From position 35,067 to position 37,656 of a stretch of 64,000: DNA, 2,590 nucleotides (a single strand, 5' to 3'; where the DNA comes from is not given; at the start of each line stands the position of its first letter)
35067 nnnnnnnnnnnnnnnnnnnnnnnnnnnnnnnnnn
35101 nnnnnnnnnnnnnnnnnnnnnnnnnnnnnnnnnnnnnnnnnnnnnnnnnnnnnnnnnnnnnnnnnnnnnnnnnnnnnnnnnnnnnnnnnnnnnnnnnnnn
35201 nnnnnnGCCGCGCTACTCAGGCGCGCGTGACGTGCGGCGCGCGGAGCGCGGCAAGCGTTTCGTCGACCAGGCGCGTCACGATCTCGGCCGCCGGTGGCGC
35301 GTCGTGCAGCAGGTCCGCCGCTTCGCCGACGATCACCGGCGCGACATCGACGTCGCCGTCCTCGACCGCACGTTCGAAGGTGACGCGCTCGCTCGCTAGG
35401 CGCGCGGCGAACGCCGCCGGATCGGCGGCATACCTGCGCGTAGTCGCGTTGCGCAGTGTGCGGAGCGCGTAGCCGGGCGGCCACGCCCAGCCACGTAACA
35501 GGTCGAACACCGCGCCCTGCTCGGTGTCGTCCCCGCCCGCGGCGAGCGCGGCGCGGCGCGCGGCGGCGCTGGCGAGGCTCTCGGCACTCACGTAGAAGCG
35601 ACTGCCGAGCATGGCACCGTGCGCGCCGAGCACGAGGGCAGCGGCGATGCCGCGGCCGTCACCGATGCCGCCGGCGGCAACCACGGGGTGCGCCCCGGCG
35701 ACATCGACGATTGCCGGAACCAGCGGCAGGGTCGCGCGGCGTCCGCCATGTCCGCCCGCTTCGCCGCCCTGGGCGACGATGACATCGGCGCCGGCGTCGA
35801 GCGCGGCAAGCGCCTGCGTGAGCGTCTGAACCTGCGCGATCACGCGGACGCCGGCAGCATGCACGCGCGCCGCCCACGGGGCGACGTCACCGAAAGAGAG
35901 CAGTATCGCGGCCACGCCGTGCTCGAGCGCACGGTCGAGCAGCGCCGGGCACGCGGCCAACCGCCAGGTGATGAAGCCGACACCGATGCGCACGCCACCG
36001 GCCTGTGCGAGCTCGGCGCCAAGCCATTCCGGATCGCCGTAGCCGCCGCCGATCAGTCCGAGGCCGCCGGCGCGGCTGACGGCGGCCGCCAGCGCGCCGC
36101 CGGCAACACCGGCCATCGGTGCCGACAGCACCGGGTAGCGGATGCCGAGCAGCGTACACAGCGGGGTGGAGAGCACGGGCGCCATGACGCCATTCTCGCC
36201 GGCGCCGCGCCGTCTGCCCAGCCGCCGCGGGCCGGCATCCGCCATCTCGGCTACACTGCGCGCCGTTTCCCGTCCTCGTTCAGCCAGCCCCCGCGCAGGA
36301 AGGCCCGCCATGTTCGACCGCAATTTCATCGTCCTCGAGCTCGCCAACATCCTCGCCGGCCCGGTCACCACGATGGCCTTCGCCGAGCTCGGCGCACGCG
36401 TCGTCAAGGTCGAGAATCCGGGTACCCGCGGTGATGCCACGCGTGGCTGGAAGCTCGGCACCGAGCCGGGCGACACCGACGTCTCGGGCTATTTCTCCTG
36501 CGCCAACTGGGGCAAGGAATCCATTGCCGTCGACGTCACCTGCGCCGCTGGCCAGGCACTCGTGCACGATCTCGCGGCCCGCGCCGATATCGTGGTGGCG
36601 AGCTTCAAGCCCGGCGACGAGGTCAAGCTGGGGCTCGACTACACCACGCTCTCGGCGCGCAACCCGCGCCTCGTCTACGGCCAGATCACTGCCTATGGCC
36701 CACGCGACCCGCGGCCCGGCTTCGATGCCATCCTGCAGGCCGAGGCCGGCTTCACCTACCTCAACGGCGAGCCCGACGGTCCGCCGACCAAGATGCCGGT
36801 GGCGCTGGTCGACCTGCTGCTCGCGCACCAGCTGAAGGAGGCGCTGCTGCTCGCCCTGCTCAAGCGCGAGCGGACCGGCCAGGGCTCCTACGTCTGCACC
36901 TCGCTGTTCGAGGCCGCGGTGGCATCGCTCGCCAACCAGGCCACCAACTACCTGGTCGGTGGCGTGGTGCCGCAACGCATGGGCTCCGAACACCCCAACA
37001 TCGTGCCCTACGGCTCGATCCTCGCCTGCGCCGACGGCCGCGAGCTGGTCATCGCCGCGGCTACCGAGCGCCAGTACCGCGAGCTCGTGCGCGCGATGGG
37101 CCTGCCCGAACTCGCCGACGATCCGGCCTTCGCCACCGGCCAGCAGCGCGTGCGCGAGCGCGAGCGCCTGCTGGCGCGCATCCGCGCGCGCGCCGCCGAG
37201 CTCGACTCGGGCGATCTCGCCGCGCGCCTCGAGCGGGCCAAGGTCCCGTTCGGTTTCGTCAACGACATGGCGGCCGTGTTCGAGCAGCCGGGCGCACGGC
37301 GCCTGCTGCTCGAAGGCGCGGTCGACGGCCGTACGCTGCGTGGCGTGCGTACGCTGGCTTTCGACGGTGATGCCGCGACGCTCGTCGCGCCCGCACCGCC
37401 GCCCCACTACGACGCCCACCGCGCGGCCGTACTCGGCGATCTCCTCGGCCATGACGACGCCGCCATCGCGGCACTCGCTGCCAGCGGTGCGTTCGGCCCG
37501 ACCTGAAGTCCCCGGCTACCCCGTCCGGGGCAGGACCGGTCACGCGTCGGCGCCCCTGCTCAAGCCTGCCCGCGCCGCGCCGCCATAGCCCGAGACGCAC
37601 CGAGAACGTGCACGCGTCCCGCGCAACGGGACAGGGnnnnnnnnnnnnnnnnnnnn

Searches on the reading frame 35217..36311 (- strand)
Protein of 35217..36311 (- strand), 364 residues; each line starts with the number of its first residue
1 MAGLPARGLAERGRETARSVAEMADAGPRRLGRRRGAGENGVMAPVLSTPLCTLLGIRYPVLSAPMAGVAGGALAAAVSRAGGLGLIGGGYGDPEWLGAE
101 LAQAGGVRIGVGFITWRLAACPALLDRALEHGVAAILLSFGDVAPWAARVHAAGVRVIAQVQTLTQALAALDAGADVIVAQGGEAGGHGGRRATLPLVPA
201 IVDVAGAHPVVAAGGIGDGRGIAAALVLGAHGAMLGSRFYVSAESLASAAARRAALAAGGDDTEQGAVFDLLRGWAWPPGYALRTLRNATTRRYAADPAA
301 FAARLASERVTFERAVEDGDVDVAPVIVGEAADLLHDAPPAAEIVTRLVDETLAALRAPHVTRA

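Call 9: search_protein_families(library=pfam, proteins=[window:35217-36311:-], max_evalue=0.01)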
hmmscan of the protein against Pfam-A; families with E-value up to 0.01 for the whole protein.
window:35217-36311:- (364 aa): 3 families
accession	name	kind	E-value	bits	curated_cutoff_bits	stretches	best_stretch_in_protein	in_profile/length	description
PF03060.21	NMO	-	3.8e-42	145.3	28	2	126-350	107-330/331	Nitronate monooxygenase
PF00478.31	IMPDH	-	1.4e-06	28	25.6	1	47-87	23-63/345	IMP dehydrogenase / GMP reductase domain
PF01070.24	FMN_dh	-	0.00055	19.5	24.9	1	160-243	225-309/350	FMN-dependent dehydrogenase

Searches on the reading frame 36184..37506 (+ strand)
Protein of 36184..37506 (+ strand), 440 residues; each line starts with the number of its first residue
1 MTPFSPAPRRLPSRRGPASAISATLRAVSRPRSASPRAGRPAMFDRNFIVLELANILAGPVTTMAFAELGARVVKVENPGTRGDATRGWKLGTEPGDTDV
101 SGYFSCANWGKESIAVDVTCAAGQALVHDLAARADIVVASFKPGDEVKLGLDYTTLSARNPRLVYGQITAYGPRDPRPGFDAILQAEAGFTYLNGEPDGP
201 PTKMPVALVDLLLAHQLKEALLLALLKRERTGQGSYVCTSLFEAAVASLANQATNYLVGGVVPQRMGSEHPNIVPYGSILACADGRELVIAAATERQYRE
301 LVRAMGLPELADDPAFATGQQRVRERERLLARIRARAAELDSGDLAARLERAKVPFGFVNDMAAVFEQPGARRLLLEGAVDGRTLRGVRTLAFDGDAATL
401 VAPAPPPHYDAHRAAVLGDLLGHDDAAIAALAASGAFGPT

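Call 9: search_protein_families(library=pfam, proteins=[window:36184-37506:+], max_evalue=0.01)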
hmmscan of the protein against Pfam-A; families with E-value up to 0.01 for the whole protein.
window:36184-37506:+ (440 aa): 1 family
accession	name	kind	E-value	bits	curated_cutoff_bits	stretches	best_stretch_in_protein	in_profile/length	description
PF02515.22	CoA_transf_3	-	1.7e-95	320.7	23.3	1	48-412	4-365/366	CoA-transferase family III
